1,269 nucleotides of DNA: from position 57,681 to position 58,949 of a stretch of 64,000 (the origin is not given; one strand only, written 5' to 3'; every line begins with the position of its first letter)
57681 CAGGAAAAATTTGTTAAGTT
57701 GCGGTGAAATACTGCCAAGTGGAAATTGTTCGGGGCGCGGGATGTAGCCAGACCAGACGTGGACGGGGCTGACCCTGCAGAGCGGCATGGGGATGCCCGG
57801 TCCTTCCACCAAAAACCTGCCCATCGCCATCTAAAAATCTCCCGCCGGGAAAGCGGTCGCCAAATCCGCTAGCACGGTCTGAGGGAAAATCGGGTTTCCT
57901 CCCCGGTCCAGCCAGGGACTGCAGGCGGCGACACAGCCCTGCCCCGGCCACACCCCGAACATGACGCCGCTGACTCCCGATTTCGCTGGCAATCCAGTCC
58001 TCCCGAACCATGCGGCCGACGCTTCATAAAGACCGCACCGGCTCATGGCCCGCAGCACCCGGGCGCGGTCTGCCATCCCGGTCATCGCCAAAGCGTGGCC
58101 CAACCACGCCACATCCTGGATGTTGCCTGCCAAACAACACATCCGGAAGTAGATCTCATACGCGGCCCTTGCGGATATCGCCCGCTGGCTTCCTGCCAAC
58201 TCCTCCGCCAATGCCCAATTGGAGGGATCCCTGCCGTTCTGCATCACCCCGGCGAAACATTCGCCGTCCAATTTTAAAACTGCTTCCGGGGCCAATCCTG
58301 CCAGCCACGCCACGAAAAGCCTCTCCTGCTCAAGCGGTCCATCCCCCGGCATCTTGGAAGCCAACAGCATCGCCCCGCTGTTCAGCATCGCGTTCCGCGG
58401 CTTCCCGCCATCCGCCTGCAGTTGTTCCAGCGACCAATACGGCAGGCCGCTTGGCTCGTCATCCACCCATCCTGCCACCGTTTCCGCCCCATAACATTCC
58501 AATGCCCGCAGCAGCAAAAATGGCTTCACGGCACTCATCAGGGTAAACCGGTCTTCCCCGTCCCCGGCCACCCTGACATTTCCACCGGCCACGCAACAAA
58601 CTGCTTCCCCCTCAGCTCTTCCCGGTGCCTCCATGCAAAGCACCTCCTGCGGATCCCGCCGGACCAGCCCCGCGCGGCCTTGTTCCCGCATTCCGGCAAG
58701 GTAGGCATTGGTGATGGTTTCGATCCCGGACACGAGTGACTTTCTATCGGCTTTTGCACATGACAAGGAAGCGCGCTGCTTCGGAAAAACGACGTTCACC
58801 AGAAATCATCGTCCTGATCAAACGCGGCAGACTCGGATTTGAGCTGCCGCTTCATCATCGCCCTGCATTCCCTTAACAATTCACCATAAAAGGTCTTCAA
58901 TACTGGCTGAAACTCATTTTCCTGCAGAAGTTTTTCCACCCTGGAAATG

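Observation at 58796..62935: Lower-GC Mrr-nuclease + STAND NTPase + helical sensor gene: Avs-like antiviral candidate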

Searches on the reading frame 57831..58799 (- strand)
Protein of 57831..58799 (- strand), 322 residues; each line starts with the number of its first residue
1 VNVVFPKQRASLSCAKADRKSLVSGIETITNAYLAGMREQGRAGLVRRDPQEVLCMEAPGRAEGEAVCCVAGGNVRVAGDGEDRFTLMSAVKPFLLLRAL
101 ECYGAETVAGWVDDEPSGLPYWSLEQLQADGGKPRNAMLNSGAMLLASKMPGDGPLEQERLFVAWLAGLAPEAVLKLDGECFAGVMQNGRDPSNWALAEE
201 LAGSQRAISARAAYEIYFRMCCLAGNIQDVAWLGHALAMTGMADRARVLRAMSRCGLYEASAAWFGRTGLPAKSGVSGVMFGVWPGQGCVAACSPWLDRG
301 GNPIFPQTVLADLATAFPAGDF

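Call 21: search_protein_families(library=pfam, proteins=[window:57831-58799:-], max_evalue=0.01)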
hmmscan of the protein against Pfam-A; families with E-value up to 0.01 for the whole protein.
window:57831-58799:- (322 aa): 1 family
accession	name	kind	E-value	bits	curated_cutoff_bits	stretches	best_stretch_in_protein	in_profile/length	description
PF04960.20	Glutaminase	-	3.2e-50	171.4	27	1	66-317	21-281/286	Glutaminase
